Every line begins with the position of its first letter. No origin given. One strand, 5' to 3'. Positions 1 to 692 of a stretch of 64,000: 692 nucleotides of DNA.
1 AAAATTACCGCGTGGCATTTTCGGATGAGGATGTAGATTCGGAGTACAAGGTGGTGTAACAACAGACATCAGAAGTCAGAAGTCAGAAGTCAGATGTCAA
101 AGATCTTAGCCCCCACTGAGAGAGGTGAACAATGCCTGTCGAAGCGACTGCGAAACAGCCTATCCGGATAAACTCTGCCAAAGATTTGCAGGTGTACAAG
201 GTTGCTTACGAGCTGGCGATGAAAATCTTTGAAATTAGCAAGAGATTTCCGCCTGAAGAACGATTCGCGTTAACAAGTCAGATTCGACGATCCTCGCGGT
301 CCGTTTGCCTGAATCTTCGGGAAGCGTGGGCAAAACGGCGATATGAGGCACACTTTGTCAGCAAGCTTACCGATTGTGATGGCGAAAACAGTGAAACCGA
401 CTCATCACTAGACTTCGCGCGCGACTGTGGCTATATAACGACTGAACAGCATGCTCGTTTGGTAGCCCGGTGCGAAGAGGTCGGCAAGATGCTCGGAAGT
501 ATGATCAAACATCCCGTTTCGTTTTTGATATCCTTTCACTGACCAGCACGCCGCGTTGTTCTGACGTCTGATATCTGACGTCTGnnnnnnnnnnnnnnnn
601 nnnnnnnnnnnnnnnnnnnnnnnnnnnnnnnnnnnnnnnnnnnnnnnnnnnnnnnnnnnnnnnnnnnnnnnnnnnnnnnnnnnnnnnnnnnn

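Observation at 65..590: Four-helix-bundle (IVS-protein/Avd-like) gene carried inside a long heptamer-array hairpin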

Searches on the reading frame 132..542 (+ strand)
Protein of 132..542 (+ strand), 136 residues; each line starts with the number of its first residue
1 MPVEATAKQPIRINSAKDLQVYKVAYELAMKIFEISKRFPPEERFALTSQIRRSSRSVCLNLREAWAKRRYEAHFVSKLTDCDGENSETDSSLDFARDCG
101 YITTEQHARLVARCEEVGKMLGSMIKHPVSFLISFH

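Call 6: search_protein_families(library=pfam, proteins=[window:132-542:+], max_evalue=0.01)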
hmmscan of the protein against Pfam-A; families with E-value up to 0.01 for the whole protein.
window:132-542:+ (136 aa): 2 families
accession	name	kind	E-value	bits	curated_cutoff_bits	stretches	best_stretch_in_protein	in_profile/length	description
PF05635.17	23S_rRNA_IVP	-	3e-31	108.2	33.8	1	17-122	1-105/106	23S rRNA-intervening sequence protein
PF22296.2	bAvd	-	2.6e-13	50.8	40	1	26-126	8-105/107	bAvd-like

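Call 7: search_protein_families(library=ncbifam, proteins=[window:132-542:+], max_evalue=0.01)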
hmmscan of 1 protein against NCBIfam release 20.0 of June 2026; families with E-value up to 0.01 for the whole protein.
window:132-542:+ (136 aa): 4 families
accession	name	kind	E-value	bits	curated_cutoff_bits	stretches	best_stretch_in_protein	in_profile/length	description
TIGR02436.1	TIGR02436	subfamily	7.4e-29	100.2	24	1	21-127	1-107/109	four helix bundle protein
NF008911.0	PRK12275.1-2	subfamily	5e-21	75.4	137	1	13-127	1-114/118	hypothetical protein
NF008912.0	PRK12275.1-6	subfamily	1e-10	41.7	124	1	16-127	3-110/117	hypothetical protein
NF033474.1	DivGenRetAVD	equivalog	1.3e-10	41.5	80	1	19-126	1-104/104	diversity-generating retroelement protein Avd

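Call 15: find_homologous_proteins(query=window:132-542:+, max_evalue=0.00001)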
Query window:132-542:+ (136 aa): 8000 proteins with E <= 0.00001 among 8000 candidates; the best 120 are listed.
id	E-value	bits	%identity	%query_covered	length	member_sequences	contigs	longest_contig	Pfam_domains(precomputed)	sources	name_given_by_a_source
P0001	2.1e-84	298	100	100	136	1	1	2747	PF22296.3,PF05635.18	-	-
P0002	3.9e-82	291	98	100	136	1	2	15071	PF22296.3,PF05635.18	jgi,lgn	jgi:four helix bundle protein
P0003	5.5e-72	258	89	99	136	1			PF22296.3,PF05635.18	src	-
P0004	1.3e-71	257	91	95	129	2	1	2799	PF22296.3,PF05635.18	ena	-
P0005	3.8e-71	255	85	99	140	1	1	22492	PF22296.3,PF05635.18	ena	-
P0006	2.6e-70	252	84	99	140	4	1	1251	PF22296.3,PF05635.18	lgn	-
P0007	5.9e-70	251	86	98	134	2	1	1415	PF22296.3,PF05635.18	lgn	-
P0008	6.5e-70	251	84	100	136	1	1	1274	PF22296.3,PF05635.18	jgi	-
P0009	2.7e-69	249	82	99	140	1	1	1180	PF22296.3,PF05635.18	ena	-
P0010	2.8e-69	249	82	99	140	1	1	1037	PF22296.3,PF05635.18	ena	-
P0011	6.1e-69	248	84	98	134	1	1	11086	PF22296.3,PF05635.18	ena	-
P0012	6.9e-69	248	83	99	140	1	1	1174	PF22296.3,PF05635.18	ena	-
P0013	8.7e-69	248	84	99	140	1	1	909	PF22296.3,PF05635.18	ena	-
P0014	1.7e-68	247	87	99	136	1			PF22296.3,PF05635.18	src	-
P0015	2.0e-68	246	82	99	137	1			PF22296.3,PF05635.18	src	-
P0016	3.5e-68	246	82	100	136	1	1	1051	PF22296.3,PF05635.18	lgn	-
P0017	1.9e-67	243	82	100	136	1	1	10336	PF22296.3,PF05635.18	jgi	jgi:four helix bundle protein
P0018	2.0e-67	243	83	99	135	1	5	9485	PF22296.3,PF05635.18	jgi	jgi:four helix bundle protein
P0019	2.4e-67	243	81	98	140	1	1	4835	PF22296.3,PF05635.18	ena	-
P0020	2.6e-67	243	81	99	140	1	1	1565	PF22296.3,PF05635.18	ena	-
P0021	2.6e-67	243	80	100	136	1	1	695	PF22296.3,PF05635.18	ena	-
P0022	3.2e-67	242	79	100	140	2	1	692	PF22296.3,PF05635.18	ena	-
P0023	3.5e-67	242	80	100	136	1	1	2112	PF22296.3,PF05635.18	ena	-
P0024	3.6e-67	242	82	100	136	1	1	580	PF22296.3,PF05635.18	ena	-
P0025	3.9e-67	242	83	100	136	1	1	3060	PF22296.3,PF05635.18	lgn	-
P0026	4.8e-67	242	80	100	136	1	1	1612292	PF22296.3,PF05635.18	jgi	jgi:four helix bundle protein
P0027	6.0e-67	242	81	99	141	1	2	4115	PF22296.3,PF05635.18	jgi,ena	jgi:four helix bundle protein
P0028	9.1e-67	241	81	99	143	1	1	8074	PF22296.3,PF05635.18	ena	-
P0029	1.3e-66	240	81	100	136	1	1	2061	PF22296.3,PF05635.18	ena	-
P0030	2.5e-66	240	79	100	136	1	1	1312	PF22296.3,PF05635.18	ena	-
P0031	2.8e-66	239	82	100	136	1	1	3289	PF22296.3,PF05635.18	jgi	jgi:four helix bundle protein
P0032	2.9e-66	239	84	99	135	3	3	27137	PF22296.3,PF05635.18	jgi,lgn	jgi:four helix bundle protein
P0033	5.8e-66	238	80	98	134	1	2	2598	PF22296.3,PF05635.18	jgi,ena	jgi:four helix bundle protein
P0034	8.6e-66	238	80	99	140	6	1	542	PF22296.3,PF05635.18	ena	-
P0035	1.7e-65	237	81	99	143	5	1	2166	PF22296.3,PF05635.18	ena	-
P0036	2.2e-65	237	84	95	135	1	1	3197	PF22296.3,PF05635.18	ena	-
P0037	5.4e-65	235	82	100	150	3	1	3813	PF22296.3,PF05635.18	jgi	jgi:four helix bundle protein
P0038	6.6e-65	235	80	98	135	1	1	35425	PF22296.3,PF05635.18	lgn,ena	-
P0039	6.9e-65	235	80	98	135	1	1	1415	PF22296.3,PF05635.18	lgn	-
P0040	8.9e-65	235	83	95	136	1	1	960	PF22296.3,PF05635.18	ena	-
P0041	9.2e-65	235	78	99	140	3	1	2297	PF22296.3,PF05635.18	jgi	jgi:four helix bundle protein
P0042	9.6e-65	234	85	92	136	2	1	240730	PF22296.3,PF05635.18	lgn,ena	-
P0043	1.0e-64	234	79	96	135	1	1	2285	PF22296.3,PF05635.18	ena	-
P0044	1.1e-64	234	84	91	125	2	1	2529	PF22296.3,PF05635.18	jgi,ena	-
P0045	1.5e-64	234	83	93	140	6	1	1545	PF22296.3,PF05635.18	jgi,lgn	jgi:four helix bundle protein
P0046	1.5e-64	234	83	95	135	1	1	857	PF22296.3,PF05635.18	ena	-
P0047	1.6e-64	234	78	99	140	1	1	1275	PF22296.3,PF05635.18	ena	-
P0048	1.9e-64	234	79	99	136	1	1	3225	PF22296.3,PF05635.18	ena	-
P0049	2.8e-64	233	83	93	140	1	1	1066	PF22296.3,PF05635.18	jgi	-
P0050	4.0e-64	232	82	91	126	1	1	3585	PF22296.3,PF05635.18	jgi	jgi:four helix bundle protein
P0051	4.9e-64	232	81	93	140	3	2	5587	PF22296.3,PF05635.18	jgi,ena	-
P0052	5.4e-64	232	84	95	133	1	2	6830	PF22296.3,PF05635.18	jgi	jgi:four helix bundle protein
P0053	5.5e-64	232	85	91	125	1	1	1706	PF22296.3,PF05635.18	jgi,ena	-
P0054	5.8e-64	232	83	93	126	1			PF22296.3,PF05635.18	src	-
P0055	5.9e-64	232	84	90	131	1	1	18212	PF22296.3,PF05635.18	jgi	jgi:four helix bundle protein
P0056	6.5e-64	232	76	99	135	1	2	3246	PF22296.3,PF05635.18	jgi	-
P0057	7.7e-64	232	78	99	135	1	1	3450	PF22296.3,PF05635.18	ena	-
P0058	8.3e-64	231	78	99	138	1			PF22296.3,PF05635.18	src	-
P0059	8.7e-64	231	78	99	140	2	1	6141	PF22296.3,PF05635.18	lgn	-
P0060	9.8e-64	231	85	90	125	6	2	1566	PF22296.3,PF05635.18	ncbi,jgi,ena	-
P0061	1.1e-63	231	78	99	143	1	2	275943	PF22296.3,PF05635.18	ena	-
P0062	1.2e-63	231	81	99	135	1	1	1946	PF22296.3,PF05635.18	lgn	-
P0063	1.2e-63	231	82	96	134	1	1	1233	PF22296.3,PF05635.18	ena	-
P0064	1.3e-63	231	81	96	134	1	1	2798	PF22296.3,PF05635.18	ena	-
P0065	1.3e-63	231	81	93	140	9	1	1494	PF22296.3,PF05635.18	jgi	jgi:four helix bundle protein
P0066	1.6e-63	231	80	93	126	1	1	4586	PF22296.3,PF05635.18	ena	-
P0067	1.6e-63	231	83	91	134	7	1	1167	PF22296.3,PF05635.18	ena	-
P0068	1.7e-63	230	79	98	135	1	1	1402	PF22296.3,PF05635.18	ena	-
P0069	1.7e-63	230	78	99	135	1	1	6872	PF22296.3,PF05635.18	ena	-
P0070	1.9e-63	230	82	91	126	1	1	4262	PF22296.3,PF05635.18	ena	-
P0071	2.7e-63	230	82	91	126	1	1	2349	PF22296.3,PF05635.18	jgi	jgi:four helix bundle protein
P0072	2.8e-63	230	81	91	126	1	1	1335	PF22296.3,PF05635.18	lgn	-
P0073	2.8e-63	230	81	91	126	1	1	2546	PF22296.3,PF05635.18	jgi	-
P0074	2.8e-63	230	81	93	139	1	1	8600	PF22296.3,PF05635.18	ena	-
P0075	2.9e-63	230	83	91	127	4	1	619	PF22296.3,PF05635.18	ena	-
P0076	3.1e-63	230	84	90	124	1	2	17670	PF22296.3,PF05635.18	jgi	jgi:four helix bundle protein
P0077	3.1e-63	230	85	91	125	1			PF22296.3,PF05635.18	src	-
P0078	3.4e-63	229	78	100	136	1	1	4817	PF22296.3,PF05635.18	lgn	-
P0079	3.6e-63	229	78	99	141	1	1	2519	PF22296.3,PF05635.18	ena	-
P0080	4.2e-63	229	78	99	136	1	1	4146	PF22296.3,PF05635.18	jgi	jgi:four helix bundle protein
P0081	4.3e-63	229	82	91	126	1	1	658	PF22296.3,PF05635.18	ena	-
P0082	4.4e-63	229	82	91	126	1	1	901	PF22296.3,PF05635.18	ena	-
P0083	4.6e-63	229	80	91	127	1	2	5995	PF22296.3,PF05635.18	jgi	jgi:four helix bundle protein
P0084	5.0e-63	229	81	91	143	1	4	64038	PF22296.3,PF05635.18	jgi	jgi:four helix bundle protein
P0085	5.3e-63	229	83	91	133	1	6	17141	PF22296.3,PF05635.18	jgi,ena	jgi:four helix bundle protein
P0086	5.6e-63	229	81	91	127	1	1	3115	PF22296.3,PF05635.18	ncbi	-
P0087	5.7e-63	229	82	91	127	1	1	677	PF22296.3,PF05635.18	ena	-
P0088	6.1e-63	229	78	99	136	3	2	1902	PF22296.3,PF05635.18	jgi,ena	-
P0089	6.1e-63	229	83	91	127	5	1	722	PF22296.3,PF05635.18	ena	-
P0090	6.6e-63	229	80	96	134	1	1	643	PF22296.3,PF05635.18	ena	-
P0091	7.3e-63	228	81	91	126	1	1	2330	PF22296.3,PF05635.18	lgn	-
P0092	7.6e-63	228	80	93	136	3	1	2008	PF22296.3,PF05635.18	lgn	-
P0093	8.1e-63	228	82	90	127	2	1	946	PF22296.3,PF05635.18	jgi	-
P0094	8.5e-63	228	79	100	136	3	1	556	PF22296.3,PF05635.18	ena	-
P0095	8.7e-63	228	84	91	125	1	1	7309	PF22296.3,PF05635.18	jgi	jgi:four helix bundle protein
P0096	9.2e-63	228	82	91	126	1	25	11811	PF22296.3,PF05635.18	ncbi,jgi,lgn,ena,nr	ncbi:MAG: diversity-generating retroelement protein bAvd family protein [Acidobacteria bacterium]|nr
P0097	1.0e-62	228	83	91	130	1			PF22296.3,PF05635.18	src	-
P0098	1.1e-62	228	81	91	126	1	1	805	PF22296.3,PF05635.18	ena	-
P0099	1.3e-62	228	80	93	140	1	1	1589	PF22296.3,PF05635.18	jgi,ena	-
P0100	1.3e-62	228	83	93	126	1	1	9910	PF22296.3,PF05635.18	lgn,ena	-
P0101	1.4e-62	228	83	89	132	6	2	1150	PF22296.3,PF05635.18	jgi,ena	-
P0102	1.4e-62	227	83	91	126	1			PF22296.3,PF05635.18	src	-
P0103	1.4e-62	227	84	91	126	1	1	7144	PF22296.3,PF05635.18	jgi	-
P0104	1.5e-62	227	81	91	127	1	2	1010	PF22296.3,PF05635.18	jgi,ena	-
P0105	1.6e-62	227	80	91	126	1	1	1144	PF22296.3,PF05635.18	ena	-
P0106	1.6e-62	227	76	100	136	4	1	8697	PF22296.3,PF05635.18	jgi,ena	-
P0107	1.7e-62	227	83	90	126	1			PF22296.3,PF05635.18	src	-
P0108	1.8e-62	227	82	91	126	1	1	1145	PF22296.3,PF05635.18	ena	-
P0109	2.0e-62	227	81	91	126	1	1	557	PF22296.3,PF05635.18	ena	-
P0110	2.0e-62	227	84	90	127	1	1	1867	PF22296.3,PF05635.18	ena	-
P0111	2.0e-62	227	81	91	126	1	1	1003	PF22296.3,PF05635.18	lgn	-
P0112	2.0e-62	227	83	91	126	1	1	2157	PF22296.3,PF05635.18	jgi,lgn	jgi:four helix bundle protein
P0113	2.1e-62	227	77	97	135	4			PF22296.3,PF05635.18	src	-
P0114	2.1e-62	227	81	91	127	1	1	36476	PF22296.3,PF05635.18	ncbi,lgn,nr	ncbi:MAG TPA: four helix bundle protein [Pyrinomonadaceae bacterium]|nr:four helix bundle protein [P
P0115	2.1e-62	227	87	90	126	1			PF22296.3,PF05635.18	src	-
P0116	2.2e-62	227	81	91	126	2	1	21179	PF22296.3,PF05635.18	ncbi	ncbi:MAG: four helix bundle protein [Pyrinomonadaceae bacterium]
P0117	2.3e-62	227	77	99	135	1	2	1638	PF22296.3,PF05635.18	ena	-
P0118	2.3e-62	227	82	91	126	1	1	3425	PF22296.3,PF05635.18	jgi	-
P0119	2.5e-62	227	81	91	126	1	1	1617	PF22296.3,PF05635.18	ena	-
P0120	2.5e-62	227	78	95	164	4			PF22296.3,PF05635.18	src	-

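Call 16: find_related_loci(query=window:132-542:+, collection=genome_contigs, flank=3000)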
Query window:132-542:+ (136 aa) in genome_contigs; peptide patterns used: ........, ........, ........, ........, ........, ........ (x = any residue, [..] = any of these).
599 stretches matched a pattern (row limit reached: there are more); 494 encode a relative of the query (tblastn E <= 1e-3); the best 80 are kept; 80 distinct loci.
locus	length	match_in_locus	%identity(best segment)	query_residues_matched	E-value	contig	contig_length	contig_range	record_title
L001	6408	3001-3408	98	1-136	1e-89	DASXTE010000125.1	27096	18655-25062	MAG TPA_asm: Pyrinomonadaceae bacterium isolate SMAG_U4684 k141_607864, whole genome shotgun sequence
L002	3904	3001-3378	81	9-134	9e-70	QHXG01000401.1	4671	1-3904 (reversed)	MAG: Acidobacteria bacterium isolate gp4 AA26 14_1009_16_30cm_scaffold_62503_curated, whole genome shotgun sequence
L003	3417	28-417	79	5-134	8e-70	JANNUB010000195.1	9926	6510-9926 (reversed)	MAG: Ignavibacteriota bacterium isolate SOY_30_metabat_287 SOY_30_k141_3153361, whole genome shotgun sequence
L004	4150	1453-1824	80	10-133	4e-69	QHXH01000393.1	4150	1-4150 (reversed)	MAG: Acidobacteria bacterium isolate gp4 AA25 14_1009_09_30cm_scaffold_38778_curated, whole genome shotgun sequence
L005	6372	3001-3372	81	11-134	9e-69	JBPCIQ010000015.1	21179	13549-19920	MAG: Pyrinomonadaceae bacterium isolate TH_ant_mag_4 S1Ck127_8009148_flag_1_multi_7.0000_len_21179, whole genome shotgun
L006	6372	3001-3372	81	11-134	2e-68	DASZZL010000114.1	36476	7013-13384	MAG TPA_asm: Pyrinomonadaceae bacterium isolate SMAG_U6235 k141_299253, whole genome shotgun sequence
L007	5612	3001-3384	78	5-132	2e-68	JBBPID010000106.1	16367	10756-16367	MAG: Acidobacteriota bacterium isolate BPF5-02-03_bin_1 NODE_114_length_16367_cov_9.169262, whole genome shotgun sequenc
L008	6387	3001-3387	77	5-133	9e-68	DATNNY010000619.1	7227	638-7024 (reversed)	MAG TPA_asm: Pyrinomonadaceae bacterium isolate SMAG_U11517 k141_1154748, whole genome shotgun sequence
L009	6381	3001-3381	78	8-134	3e-67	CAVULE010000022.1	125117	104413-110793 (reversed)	MAG: uncultured Verrucomicrobiae bacterium isolate MFD06526.bin.1.139 genome assembly, contig: contig_7142, whole genome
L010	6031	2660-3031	77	11-134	6e-67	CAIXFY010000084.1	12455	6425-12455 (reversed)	MAG: uncultured Verrucomicrobia subdivision 3 bacterium isolate VK1_bin-0319 genome assembly, contig: bin-0319:84/85, wh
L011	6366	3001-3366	80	12-133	1e-66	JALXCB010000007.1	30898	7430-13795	MAG: Anaerolineae bacterium isolate T2_metabat2_scaf2bin.134 T2_NODE_1047_length_30898_cov_22.226219, whole genome shotg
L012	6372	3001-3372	77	11-134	6e-67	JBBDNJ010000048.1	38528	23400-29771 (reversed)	MAG: Candidatus Binatia bacterium isolate LejiaB_54_11 Lejia_B_1275_length_38528_cov_6, whole genome shotgun sequence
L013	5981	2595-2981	77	4-132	7e-67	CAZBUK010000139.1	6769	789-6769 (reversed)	MAG TPA_asm: uncultured Ignavibacteriales bacterium isolate SRP217488_co1_215 genome assembly, contig: NODE_11113_length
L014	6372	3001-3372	79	8-133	2e-66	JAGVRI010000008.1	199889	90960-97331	MAG: Chloroflexota bacterium isolate TumbabinsA95 c_000000000008, whole genome shotgun sequence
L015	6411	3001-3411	72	2-132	4e-66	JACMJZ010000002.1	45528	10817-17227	MAG: Pyrinomonadaceae bacterium isolate ES-bin-189 ES-bin-189-contig-k141_564834, whole genome shotgun sequence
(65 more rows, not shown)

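Call 55: search_solved_structures(query=window:132-542:+, max_evalue=0.001)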
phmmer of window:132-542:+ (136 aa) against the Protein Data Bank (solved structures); distinct sequences matched with E-value up to 0.001: 2.
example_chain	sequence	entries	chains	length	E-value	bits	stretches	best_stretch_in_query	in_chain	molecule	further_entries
2rld_A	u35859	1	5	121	1.8e-08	38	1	17-126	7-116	Uncharacterized protein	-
2gsc_A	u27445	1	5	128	1.9e-08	37.9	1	19-109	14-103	Putative uncharacterized protein XCC0516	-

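Call 88: search_protein_families(library=padloc, proteins=[window:132-542:+], max_evalue=0.01)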
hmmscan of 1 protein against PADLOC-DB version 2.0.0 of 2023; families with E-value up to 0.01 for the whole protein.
window:132-542:+ (136 aa): 0 families

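Call 96: predict_structure(alignment_id=A4)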
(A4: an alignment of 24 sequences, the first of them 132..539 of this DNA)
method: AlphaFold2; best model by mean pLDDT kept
length: 136 residues; sequences in the alignment: 24
mean_pLDDT: 62.5   pTM: 0.53
mean pLDDT of the five models: 62.5, 58.5, 55.9, 54.9, 54.5
residues with pLDDT >= 90: 0; 70-90: 52; 50-70: 49; < 50: 35
segments of 3 or more residues with pLDDT < 50: 1-13, 82-89, 127-136
pLDDT, mean of each block of 10 residues (from residue 1): 41 63 79 76 56 62 56 52 46 76 86 77 55 42
secondary structure, 60 per line:
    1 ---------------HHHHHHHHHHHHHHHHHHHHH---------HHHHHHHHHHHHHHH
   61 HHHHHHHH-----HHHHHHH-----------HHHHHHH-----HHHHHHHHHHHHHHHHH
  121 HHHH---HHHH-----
elements in order: H16-36 H46-68 H74-80 H92-98 H104-124 H128-131

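Call 99: find_related_loci(query=window:132-542:+, collection=viral_contigs, flank=1500)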
Query window:132-542:+ (136 aa) in viral_contigs; peptide patterns used: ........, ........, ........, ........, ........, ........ (x = any residue, [..] = any of these).
1 stretches matched a pattern, but none encodes a relative of the query by tblastn (E <= 1e-3).
